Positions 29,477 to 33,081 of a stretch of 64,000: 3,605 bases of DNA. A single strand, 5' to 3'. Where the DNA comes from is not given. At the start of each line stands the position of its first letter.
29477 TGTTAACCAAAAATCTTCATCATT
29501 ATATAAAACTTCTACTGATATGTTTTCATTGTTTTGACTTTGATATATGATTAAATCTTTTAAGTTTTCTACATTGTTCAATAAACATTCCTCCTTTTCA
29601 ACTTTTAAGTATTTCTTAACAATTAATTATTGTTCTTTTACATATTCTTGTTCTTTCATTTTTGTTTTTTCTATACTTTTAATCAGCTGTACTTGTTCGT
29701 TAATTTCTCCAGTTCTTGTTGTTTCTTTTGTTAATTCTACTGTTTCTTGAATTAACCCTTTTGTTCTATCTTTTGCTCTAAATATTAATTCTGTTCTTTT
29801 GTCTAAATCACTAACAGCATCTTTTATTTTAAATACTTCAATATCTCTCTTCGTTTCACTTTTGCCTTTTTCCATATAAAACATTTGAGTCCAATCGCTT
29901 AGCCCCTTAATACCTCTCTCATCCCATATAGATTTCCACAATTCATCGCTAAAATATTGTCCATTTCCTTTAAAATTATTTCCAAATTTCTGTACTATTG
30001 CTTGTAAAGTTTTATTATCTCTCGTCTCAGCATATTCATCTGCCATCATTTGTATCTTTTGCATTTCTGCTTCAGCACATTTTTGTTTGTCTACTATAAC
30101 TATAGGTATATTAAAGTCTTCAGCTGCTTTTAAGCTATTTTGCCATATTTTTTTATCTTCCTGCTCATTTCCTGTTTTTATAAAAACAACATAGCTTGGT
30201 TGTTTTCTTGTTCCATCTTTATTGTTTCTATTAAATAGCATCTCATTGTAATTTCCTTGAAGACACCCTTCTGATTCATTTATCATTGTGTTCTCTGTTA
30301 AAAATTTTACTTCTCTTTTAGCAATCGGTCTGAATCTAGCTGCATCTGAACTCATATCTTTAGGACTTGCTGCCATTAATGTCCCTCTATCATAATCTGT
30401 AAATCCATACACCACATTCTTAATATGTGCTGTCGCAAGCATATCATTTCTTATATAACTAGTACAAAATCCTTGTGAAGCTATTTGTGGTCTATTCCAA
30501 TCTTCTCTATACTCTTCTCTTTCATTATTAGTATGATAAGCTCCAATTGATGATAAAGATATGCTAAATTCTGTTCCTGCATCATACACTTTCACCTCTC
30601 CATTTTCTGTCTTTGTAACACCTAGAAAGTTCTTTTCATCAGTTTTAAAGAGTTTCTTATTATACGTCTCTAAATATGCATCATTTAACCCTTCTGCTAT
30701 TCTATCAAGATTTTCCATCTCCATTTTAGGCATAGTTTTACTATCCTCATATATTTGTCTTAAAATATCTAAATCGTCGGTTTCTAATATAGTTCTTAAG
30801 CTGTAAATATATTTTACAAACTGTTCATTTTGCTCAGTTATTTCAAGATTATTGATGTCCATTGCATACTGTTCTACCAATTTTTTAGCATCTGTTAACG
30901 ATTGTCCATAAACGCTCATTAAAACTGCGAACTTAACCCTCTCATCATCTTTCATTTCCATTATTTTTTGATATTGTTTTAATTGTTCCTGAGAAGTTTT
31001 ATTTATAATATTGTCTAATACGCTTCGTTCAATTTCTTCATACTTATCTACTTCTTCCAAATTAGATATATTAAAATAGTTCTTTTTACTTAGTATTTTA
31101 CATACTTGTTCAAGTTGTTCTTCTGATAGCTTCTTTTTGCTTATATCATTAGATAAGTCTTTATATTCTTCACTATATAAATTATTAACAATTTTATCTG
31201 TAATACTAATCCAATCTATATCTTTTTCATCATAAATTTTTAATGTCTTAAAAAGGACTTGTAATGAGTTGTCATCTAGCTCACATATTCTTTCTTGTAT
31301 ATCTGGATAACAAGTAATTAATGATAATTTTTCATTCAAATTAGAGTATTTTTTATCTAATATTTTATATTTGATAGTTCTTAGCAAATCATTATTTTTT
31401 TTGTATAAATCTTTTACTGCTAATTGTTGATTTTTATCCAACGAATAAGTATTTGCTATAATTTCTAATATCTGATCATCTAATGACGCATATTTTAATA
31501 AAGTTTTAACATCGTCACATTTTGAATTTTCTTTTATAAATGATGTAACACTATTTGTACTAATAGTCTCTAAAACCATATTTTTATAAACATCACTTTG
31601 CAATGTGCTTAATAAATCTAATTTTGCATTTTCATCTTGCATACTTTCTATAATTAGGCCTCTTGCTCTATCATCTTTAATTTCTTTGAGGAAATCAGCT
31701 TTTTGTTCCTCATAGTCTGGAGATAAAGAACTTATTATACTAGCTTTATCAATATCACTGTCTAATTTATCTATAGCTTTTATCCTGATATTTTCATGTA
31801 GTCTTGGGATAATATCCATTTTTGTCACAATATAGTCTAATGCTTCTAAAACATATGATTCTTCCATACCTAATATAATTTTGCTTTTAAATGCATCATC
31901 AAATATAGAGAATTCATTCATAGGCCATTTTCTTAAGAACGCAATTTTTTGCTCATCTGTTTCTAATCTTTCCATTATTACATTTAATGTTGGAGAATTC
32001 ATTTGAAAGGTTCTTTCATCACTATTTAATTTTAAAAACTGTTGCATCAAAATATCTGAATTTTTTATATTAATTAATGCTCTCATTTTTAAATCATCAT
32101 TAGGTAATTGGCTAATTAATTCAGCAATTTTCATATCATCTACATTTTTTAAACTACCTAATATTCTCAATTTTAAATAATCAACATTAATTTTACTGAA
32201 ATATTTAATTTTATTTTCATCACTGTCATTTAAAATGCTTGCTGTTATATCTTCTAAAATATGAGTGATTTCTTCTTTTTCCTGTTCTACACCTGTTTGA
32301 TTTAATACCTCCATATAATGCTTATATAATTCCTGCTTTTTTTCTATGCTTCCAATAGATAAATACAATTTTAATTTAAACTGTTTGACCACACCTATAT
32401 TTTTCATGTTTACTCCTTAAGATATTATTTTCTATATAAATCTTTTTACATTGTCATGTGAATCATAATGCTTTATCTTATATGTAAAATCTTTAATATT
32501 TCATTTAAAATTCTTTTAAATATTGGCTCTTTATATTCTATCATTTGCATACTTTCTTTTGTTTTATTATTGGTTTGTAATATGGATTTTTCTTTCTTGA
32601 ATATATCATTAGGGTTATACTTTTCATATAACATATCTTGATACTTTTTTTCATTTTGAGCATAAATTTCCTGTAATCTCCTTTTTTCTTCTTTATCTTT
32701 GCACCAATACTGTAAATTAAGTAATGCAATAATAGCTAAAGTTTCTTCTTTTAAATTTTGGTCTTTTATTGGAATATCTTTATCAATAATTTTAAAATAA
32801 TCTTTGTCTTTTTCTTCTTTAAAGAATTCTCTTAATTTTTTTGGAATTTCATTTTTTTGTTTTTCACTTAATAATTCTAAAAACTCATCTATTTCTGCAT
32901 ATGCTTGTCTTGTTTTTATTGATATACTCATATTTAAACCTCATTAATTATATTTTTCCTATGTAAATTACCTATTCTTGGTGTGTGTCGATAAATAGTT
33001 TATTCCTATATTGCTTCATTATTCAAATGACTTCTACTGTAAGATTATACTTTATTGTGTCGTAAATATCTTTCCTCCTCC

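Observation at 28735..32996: Three-gene cassette bracketed by inverted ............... repeats between queH and an HD-domain gene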

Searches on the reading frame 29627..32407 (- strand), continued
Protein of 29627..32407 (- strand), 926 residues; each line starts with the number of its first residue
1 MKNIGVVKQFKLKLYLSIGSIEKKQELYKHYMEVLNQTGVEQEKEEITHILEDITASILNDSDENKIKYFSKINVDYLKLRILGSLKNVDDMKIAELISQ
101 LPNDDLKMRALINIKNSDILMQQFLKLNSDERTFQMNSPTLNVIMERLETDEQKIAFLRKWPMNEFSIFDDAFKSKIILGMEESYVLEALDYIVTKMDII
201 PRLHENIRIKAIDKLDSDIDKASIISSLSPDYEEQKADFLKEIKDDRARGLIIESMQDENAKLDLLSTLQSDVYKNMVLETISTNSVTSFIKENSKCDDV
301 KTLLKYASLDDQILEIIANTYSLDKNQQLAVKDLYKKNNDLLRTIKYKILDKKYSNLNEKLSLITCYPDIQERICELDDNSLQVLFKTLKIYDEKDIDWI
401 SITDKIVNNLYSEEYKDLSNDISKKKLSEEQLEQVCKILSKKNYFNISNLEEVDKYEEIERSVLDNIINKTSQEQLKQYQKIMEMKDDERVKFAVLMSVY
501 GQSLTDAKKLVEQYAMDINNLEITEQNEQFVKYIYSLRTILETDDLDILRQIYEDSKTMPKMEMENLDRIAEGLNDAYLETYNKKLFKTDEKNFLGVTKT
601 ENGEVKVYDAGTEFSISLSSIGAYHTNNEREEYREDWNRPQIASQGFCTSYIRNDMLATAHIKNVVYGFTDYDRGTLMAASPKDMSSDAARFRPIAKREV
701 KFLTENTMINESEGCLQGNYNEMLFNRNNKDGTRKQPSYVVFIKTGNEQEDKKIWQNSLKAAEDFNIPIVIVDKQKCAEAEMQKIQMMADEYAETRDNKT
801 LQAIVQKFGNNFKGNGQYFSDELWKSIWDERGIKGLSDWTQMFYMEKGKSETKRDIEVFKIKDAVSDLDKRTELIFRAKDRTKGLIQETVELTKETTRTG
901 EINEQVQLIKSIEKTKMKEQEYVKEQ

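Call 74: find_encoding_contigs(protein=P0013, flank=6000, max_places=3)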
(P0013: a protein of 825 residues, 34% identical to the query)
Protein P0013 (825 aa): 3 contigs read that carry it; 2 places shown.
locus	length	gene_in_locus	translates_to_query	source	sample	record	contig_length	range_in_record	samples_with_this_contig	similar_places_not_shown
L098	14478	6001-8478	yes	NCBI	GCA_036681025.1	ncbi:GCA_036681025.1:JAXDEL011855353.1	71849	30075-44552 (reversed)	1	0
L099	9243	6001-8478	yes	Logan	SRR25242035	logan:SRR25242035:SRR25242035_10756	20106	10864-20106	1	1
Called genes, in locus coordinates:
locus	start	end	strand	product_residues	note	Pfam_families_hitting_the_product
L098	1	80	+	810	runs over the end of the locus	PF02384:N6_Mtase, PF01170:UPF0020 (weak), PF13847:Methyltransf_31 (weak), PF20473:MmeI_Mtase (weak), PF07669:Eco57I, PF01420:Methylase_S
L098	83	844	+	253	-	-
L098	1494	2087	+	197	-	PF13338:AbiEi_4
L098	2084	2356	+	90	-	-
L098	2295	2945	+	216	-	PF08843:AbiEii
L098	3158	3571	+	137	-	-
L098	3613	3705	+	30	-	-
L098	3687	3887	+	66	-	-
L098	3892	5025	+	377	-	PF05343:Peptidase_M42 (faint), PF01546:Peptidase_M20, PF07687:M20_dimer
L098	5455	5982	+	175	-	-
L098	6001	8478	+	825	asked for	-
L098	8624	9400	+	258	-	PF18761:Heliorhodopsin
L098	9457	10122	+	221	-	PF01966:HD (weak)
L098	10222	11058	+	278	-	PF08378:NERD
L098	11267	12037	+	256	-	PF08378:NERD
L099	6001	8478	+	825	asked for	-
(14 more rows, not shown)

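Call 75: find_encoding_contigs(protein=P0026, flank=6000, max_places=3)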
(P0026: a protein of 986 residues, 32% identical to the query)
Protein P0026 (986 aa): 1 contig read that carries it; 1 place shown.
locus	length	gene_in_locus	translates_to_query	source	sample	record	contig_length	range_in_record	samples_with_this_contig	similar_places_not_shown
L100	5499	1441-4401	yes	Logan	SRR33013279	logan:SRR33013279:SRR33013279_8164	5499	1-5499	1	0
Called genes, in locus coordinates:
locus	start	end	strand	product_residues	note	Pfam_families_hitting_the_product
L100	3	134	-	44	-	?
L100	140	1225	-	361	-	PF03845:Spore_permease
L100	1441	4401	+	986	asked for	-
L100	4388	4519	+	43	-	-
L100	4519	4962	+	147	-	-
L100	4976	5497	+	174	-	?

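Call 76: find_encoding_contigs(protein=P0074, flank=6000, max_places=3)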
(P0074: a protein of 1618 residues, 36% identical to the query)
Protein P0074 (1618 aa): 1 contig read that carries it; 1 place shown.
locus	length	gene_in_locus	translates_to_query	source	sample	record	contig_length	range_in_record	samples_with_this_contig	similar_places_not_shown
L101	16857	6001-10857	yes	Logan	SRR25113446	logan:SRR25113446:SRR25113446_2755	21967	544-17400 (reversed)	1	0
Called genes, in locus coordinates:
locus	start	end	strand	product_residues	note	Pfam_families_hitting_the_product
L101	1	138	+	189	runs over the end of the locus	PF08668:HDOD (weak), PF01966:HD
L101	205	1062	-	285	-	-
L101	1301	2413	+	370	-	-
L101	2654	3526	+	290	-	PF00126:HTH_1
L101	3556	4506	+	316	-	PF18075:FtsX_ECD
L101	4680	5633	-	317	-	PF11335:DUF3137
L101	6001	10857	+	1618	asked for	-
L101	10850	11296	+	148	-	-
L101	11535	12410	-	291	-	-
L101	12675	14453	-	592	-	-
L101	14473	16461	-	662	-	PF13306:LRR_5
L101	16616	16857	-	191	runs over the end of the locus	-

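Call 84: search_dna_similar(query=window:29627-32407:-, collection=plasmids, mode=protein, max_rows=12)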
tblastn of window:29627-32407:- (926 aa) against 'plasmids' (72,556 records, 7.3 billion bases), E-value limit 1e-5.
No match.

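Call 85: search_dna_similar(query=window:29627-32407:-, collection=phages, mode=protein, max_rows=12)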
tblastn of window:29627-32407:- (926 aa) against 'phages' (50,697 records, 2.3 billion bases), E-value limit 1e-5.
No match.
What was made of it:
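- Tried and rejected: tblastn against annotated plasmids and phages found no match (calls 84, 85).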

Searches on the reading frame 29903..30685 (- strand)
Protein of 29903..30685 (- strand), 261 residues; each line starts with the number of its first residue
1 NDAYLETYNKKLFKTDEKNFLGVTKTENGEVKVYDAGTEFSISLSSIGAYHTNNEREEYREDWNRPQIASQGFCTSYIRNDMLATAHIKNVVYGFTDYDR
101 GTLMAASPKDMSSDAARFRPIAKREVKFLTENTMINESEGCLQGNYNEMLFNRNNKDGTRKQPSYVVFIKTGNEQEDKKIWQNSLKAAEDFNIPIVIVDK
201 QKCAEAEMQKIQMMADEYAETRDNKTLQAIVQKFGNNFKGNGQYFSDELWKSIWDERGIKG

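Call 43: search_solved_structures(query=A2, max_evalue=10)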
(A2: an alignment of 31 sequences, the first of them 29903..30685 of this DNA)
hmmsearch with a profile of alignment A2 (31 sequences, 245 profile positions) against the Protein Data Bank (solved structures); distinct sequences matched with E-value up to 10: 24.
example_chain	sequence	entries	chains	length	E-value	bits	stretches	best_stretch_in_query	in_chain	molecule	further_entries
5tdg_A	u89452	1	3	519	0.15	14.5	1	17-133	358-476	Fusion glycoprotein F0,Fibritin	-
5tdl_A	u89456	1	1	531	0.17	14.3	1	17-133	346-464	Bovine prefusion RSV F glycoprotein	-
8w3k_F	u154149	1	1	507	0.21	14.1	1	24-134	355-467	Prefusion-stabilized RSV F protein UFCR2-iSS-NQ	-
8w3l_F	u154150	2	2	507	0.21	14.1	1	24-134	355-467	prefusion-stabilized RSV F protein UFCR2-iSS-P2-NQ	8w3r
8w3j_F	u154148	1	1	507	0.27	13.7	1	24-134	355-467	Prefusion-stabilized RSV F protein UFCR2-iSS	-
8w3h_F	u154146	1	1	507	0.28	13.6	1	24-134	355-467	Prefusion-stabilized RSV F protein UFCR1-iSS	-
7uj3_B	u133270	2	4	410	0.33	13.4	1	25-134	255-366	RSV variant (construct pXCS847A) F1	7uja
5k6h_F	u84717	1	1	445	0.33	13.4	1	24-133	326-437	Fusion glycoprotein F0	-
5k6i_F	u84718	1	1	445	0.34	13.3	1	24-133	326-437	Fusion glycoprotein F0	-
9vwf_A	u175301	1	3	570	0.34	13.3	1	24-134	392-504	Fusion glycoprotein F0,Fibritin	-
9lly_A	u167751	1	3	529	0.35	13.3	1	24-134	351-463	RSV pre-F protein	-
9vwe_A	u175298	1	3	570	0.38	13.2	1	24-134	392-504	Fusion glycoprotein F0,Fibritin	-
8wz5_A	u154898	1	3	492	0.38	13.2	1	18-134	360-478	RSV Fusion glycoprotein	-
8zym_A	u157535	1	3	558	0.39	13.2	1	24-134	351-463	Fusion glycoprotein F0,Expression tag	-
3rrr_B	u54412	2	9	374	0.45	12.9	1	24-134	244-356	Fusion glycoprotein F0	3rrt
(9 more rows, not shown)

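Call 48: predict_structure(alignment_id=A2)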
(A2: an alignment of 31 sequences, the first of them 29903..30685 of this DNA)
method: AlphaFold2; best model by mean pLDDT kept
length: 261 residues; sequences in the alignment: 31
mean_pLDDT: 88.6   pTM: 0.88
mean pLDDT of the five models: 88.6, 87.7, 86.0, 85.2, 84.6
residues with pLDDT >= 90: 171; 70-90: 57; 50-70: 30; < 50: 3
segments of 3 or more residues with pLDDT < 50: none
pLDDT, mean of each block of 10 residues (from residue 1): 94 97 97 98 81 69 75 89 75 95 89 68 81 82 71 90 96 93 96 97 97 97 96 93 95 93 67
secondary structure, 60 per line:
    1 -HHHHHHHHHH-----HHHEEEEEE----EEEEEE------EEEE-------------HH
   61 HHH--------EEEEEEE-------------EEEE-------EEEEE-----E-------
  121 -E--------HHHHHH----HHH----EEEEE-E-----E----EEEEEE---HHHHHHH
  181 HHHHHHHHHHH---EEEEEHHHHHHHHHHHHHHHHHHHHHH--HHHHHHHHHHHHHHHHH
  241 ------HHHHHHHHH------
elements in order: H2-11 E20-25 E30-35 E42-45 H59-63 E72-78 E92-95 E103-107 H131-136 E148-152 E165-170 H174-191 E195-199 H200-221 H224-240 H247-255

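Call 51: fold_search(model_id=the predicted structure, library=pdb)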
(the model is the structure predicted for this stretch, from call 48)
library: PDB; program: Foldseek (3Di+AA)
matches with E <= 10: 191; with E <= 0.001: 0
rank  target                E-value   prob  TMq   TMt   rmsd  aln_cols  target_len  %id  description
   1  8ux2_C                1.7e-01  0.47  0.31  0.34   8.2       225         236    6  Chromobacterium violaceum mono-ADP-ribosyltransferase CteC in complex with NAD+ (released 2024-01-17)
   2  8f2e                  3.2e-01  0.08  0.13  0.12  16.7       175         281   11  Crystal Structure of the CoV-Y domain of SARS-CoV-2 Nonstructural Protein 3 (released 2023-03-08)
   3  1t0f_B                4.3e-01  0.15  0.17  0.17  10.1       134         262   10  Crystal Structure of the TnsA/TnsC(504-555) complex (released 2004-11-09)
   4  7veq                  5.5e-01  0.05  0.16  0.08  18.0       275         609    7  Crystal structure of bacterial chemotaxis-dependent pectin-binding protein SPH1118 in an open conformation (released 2022-08-17)
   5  8ux2_A                6.2e-01  0.25  0.32  0.34   8.5       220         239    8  Chromobacterium violaceum mono-ADP-ribosyltransferase CteC in complex with NAD+ (released 2024-01-17)
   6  5ztb_B                7.3e-01  0.35  0.13  0.11   9.6        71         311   13  Structure of Sulfurtransferase (released 2019-06-12)
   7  7veu                  7.3e-01  0.03  0.15  0.08  19.8       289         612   10  Crystal structure of bacterial chemotaxis-dependent pectin-binding protein SPH1118 in complex with galacturonic acid (released 2022-08-17)
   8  7ver                  7.8e-01  0.04  0.13  0.06  20.2       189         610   10  Crystal structure of bacterial chemotaxis-dependent pectin-binding protein SPH1118 in a full open conformation (released 2022-08-17)
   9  8htd_A                8.3e-01  0.15  0.29  0.33  10.0       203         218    8  Crystal structure of an effector from Chromobacterium violaceum in complex with ubiquitin (released 2023-11-22)
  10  8htc_A                8.8e-01  0.18  0.30  0.34   7.9       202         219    7  Crystal structure of a SeMet-labeled effector from Chromobacterium violaceum in complex with Ubiquitin (released 2023-11-22)
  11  8htf_A                9.3e-01  0.21  0.32  0.37   7.1       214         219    7  Crystal structure of an effector in complex with ubiquitin (released 2023-11-22)
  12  5b56_A                9.3e-01  0.21  0.16  0.11  14.9        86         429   15  Crystal structure of HIV-1 VPR C-Terminal domain and DIBB-M-Importin-Alpha2 complex (released 2016-06-01)
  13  5d5k_C                9.8e-01  0.21  0.17  0.11  14.8        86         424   15  Crystal Structure NLS from human PARP-2 complexed with Importin alpha delta IBB (released 2016-06-22)
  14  8ux2_B                1.1e+00  0.25  0.35  0.37   6.7       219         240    7  Chromobacterium violaceum mono-ADP-ribosyltransferase CteC in complex with NAD+ (released 2024-01-17)
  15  1y2a_C                1.1e+00  0.20  0.17  0.11  14.8        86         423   15  Structure of mammalian importin bound to the non-classical PLSCR1-NLS (released 2005-02-01)
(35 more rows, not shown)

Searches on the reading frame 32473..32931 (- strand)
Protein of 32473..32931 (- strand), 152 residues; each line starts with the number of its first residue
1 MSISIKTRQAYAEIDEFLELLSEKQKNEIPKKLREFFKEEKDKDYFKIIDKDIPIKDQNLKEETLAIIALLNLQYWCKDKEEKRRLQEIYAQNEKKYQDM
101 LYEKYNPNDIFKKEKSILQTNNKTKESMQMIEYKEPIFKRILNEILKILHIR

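Call 4: search_protein_families(library=pfam, proteins=[window:32473-32931:-], max_evalue=0.01)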
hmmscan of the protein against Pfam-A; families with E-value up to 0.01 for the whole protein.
window:32473-32931:- (152 aa): 0 families

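Call 5: search_protein_families(library=padloc, proteins=[window:32473-32931:-], max_evalue=0.01)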
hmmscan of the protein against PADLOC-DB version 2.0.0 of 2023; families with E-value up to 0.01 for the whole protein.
window:32473-32931:- (152 aa): 0 families

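Call 11: find_encoding_contigs(protein=window:32473-32931:-, flank=10000, max_places=10)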
Protein window:32473-32931:- (152 aa): 3 contigs read that carry it; 3 places shown.
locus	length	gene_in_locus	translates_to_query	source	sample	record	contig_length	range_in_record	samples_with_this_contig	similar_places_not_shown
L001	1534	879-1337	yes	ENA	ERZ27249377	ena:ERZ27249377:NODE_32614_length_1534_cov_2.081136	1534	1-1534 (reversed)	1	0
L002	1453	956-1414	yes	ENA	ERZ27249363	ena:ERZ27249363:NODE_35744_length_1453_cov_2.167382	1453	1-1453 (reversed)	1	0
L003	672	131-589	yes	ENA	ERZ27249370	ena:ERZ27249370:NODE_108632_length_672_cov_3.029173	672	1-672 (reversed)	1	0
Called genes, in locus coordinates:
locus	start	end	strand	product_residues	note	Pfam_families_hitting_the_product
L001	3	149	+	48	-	?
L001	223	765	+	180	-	PF02677:QueH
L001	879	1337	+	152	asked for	-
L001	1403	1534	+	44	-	?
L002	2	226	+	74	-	?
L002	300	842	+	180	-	PF02677:QueH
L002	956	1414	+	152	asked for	-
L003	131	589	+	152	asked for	-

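Call 52: search_protein_families(library=ncbifam, proteins=[window:32473-32931:-], max_evalue=0.01)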
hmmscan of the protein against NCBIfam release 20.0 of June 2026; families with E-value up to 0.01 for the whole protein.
window:32473-32931:- (152 aa): 0 families

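Call 53: search_protein_families(library=phrogs, proteins=[window:32473-32931:-], max_evalue=0.01)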
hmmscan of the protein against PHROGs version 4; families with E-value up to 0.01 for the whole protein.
window:32473-32931:- (152 aa): 0 families
